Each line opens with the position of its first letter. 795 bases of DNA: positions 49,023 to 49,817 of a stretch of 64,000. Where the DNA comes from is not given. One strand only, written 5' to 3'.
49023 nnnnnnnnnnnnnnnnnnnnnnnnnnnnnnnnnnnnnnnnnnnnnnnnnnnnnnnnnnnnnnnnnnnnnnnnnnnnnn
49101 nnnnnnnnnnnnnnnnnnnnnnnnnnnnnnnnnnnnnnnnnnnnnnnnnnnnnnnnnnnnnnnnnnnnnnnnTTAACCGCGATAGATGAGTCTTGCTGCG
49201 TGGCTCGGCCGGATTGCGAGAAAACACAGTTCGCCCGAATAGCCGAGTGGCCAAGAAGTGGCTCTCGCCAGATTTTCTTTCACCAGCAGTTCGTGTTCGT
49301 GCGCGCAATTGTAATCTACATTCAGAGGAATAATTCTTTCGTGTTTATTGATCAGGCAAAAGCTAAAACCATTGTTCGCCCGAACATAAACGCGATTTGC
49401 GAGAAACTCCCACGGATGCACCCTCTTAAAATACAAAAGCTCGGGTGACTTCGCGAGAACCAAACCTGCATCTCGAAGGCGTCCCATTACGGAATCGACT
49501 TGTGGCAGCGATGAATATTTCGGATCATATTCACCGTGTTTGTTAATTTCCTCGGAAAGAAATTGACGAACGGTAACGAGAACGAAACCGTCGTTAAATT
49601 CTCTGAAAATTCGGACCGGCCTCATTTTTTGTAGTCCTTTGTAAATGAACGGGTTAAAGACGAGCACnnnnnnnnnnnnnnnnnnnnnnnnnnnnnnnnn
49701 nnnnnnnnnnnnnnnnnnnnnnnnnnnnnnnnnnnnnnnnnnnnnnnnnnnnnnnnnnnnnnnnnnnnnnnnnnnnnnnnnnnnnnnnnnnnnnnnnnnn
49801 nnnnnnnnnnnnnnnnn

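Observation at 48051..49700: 1.6-kb GC-rich island with three small genes (two secreted, one internally duplicated) and its own strong GC terminator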

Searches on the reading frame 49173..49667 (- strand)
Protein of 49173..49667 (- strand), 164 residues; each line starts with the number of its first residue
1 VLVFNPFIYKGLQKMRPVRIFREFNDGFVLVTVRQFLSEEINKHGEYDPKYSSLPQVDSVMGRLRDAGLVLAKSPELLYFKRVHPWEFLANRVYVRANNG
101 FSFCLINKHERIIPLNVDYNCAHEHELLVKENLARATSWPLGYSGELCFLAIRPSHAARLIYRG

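Call 8: search_protein_families(library=pfam, proteins=[window:49173-49667:-], max_evalue=1)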
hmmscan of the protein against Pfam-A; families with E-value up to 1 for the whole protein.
window:49173-49667:- (164 aa): 0 families

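Call 9: search_protein_families(library=ncbifam, proteins=[window:49173-49667:-], max_evalue=1)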
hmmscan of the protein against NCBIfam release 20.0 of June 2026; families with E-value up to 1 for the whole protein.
window:49173-49667:- (164 aa): 0 families

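Call 13: find_homologous_proteins(query=window:49173-49667:-, max_evalue=0.01)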
Query window:49173-49667:- (164 aa): 1 proteins with E <= 0.01 among 18 candidates.
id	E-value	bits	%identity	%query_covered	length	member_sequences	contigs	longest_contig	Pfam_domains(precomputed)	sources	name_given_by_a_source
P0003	1.9e-97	342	100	91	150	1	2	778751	-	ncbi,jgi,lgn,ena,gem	ncbi:MAG: hypothetical protein WC725_02045 [Patescibacteria group bacterium]|jgi:hypothetical protei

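Call 14: find_encoding_contigs(protein=P0003, flank=10000, max_places=10)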
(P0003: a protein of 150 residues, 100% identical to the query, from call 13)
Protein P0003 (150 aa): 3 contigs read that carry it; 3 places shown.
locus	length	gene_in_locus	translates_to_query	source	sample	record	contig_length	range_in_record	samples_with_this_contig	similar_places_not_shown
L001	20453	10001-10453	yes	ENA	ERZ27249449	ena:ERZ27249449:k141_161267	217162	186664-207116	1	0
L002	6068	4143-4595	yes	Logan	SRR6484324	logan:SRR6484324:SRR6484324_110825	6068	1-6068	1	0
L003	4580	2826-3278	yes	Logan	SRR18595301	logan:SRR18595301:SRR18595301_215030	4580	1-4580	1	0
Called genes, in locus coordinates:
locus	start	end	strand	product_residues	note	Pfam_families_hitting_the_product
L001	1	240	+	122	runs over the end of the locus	-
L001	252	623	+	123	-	-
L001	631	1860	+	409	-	PF00070:Pyr_redox (faint), PF00890:FAD_binding_2 (weak), PF03486:HI0933_like, PF07992:Pyr_redox_2 (faint), PF22780:HI0933_like_1st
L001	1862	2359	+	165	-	PF03449:GreA_GreB_N, PF01272:GreA_GreB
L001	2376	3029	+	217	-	PF08713:DNA_alkylation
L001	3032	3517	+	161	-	PF00293:NUDIX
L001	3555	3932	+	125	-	PF09685:MamF_MmsF (weak)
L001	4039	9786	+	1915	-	PF16656:Pur_ac_phosph_N (faint), PF00041:fn3 (weak), PF16655:PhoD_N (faint), PF22986:Fn3_ELFN (faint), PF23376:Fn3_VIN3 (faint), PF24489:Ig_J_second (faint), PF25059:FN3_DSCAM-DSCAML_C (faint), PF00041:fn3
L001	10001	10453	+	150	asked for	-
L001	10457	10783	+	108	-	-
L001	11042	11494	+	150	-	-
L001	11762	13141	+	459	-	PF00587:tRNA-synt_2b, PF03129:HGTP_anticodon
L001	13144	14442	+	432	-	PF00675:Peptidase_M16, PF05193:Peptidase_M16_C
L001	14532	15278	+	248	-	PF00121:TIM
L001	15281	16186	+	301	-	PF17874:TPR_MalT, PF23914:TPR_CcmH_CycH (faint), PF00515:TPR_1 (faint), PF07719:TPR_2 (faint), PF13432:TPR_16 (weak), PF14559:TPR_19, PF13424:TPR_12 (weak), PF13432:TPR_16 (weak), +5 more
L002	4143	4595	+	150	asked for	-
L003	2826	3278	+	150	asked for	-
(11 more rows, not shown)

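Call 23: search_protein_families(library=phrogs, proteins=[window:49173-49625:-], max_evalue=1)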
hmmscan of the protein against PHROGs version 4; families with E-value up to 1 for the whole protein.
window:49173-49625:- (150 aa): 2 families
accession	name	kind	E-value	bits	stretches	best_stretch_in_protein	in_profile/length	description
phrog_30746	-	unknown function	0.11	13.5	1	4-56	58-111/131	-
phrog_33919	-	unknown function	0.57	11.4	0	65-96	12-43/58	-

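Call 24: search_protein_families(library=padloc, proteins=[window:49173-49625:-], max_evalue=1)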
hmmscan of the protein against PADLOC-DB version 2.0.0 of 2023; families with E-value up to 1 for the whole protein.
window:49173-49625:- (150 aa): 0 families

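Call 25: search_solved_structures(query=window:49173-49625:-, max_evalue=10)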
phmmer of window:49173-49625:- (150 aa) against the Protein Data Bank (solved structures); distinct sequences matched with E-value up to 10: 5.
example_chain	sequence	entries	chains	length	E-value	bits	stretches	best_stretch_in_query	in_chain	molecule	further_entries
5xly_A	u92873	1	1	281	0.28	14.3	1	4-86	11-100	Chemotaxis protein methyltransferase 1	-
5xlx_A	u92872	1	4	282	0.28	14.3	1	4-86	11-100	Chemotaxis protein methyltransferase 1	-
5y4r_A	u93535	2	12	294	0.3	14.2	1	4-86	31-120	Chemotaxis protein methyltransferase 1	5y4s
7l19_A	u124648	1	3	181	0.83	12.7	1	15-62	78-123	MarR family transcriptional regulator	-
2or0_A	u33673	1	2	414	1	12.4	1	39-88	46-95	Hydroxylase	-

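Call 35: predict_structure(protein=window:49173-49625:-)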
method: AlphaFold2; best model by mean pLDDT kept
length: 150 residues; sequences in the alignment: 1
mean_pLDDT: 37.6   pTM: 0.33
mean pLDDT of the five models: 37.6, 32.7, 31.9, 30.9, 28.7
residues with pLDDT >= 90: 0; 70-90: 0; 50-70: 22; < 50: 128
segments of 3 or more residues with pLDDT < 50: 1-24, 40-43, 53-56, 58-150
pLDDT, mean of each block of 10 residues (from residue 1): 24 30 51 56 50 47 39 32 34 41 34 41 30 28 26
secondary structure, 60 per line:
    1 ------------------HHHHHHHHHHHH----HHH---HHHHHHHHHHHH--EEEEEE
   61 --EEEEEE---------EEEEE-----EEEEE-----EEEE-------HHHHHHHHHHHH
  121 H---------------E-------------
elements in order: H19-30 H41-52 E55-60 E63-68 E78-82 E88-92 E98-101 H109-121
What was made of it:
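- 49173..49625 (-): Gene A: a 150-aa protein without a signal peptide, belonging to an orphan family with an invariant GY-x-GE-x-C motif (G128, Y129, G131, E132, C134) plus N77 and R149. GC3 is 0.47. The single-sequence AlphaFold2 model was unusable (pLDDT 37.6, call 35).
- Tried and rejected: The single-sequence AlphaFold2 model of A was unusable (pLDDT 37.6, call 35).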

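Call 52: find_related_loci(query=A1, collection=metagenome_contigs, flank=6000)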
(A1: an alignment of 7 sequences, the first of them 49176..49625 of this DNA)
Query A1 (150 aa) in metagenome_contigs; peptide patterns used: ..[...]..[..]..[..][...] (x = any residue, [..] = any of these).
44 stretches matched a pattern, but none encodes a relative of the query by tblastn (E <= 1e-3).

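Call 54: search_solved_structures(query=A1, max_evalue=10)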
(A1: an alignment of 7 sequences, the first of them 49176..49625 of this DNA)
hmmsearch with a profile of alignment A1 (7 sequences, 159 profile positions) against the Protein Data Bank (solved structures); distinct sequences matched with E-value up to 10: 3.
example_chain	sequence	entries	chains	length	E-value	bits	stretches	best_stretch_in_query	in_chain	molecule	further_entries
2hev_F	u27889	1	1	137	0.39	13.5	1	12-49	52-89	Tumor necrosis factor ligand superfamily member 4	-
6aii_A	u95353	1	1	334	0.94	12.3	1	65-109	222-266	Beta-agarase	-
3j46_n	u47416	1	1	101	1.2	11.9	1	25-60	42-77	NC100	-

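Call 63: find_related_loci(query=A1, collection=viral_contigs, flank=5000)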
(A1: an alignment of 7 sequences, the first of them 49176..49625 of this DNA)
Query A1 (150 aa) in viral_contigs; peptide patterns used: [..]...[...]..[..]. (x = any residue, [..] = any of these).
10 stretches matched a pattern, but none encodes a relative of the query by tblastn (E <= 1e-3).
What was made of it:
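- Tried and rejected: Scans with the A profile of metagenome and viral contigs found nothing (calls 52, 63).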

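Call 79: search_protein_families(library=pfam, alignment_id=A1, max_evalue=5)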
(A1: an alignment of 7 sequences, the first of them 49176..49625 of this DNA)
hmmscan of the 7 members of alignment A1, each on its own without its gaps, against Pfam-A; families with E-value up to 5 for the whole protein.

A. member 1, window:49176-49625:- (150 aa): 0 families

B. families by the number of members that match (of 7 scanned): 1 family
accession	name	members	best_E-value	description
PF00398.26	RrnaAD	1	0.22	Ribosomal RNA adenine dimethylase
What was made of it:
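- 49173..49625 (-): Pfam, NCBIfam, PHROG, PADLOC and PDB gave no match (calls 8, 9, 23-25, 54, 79).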
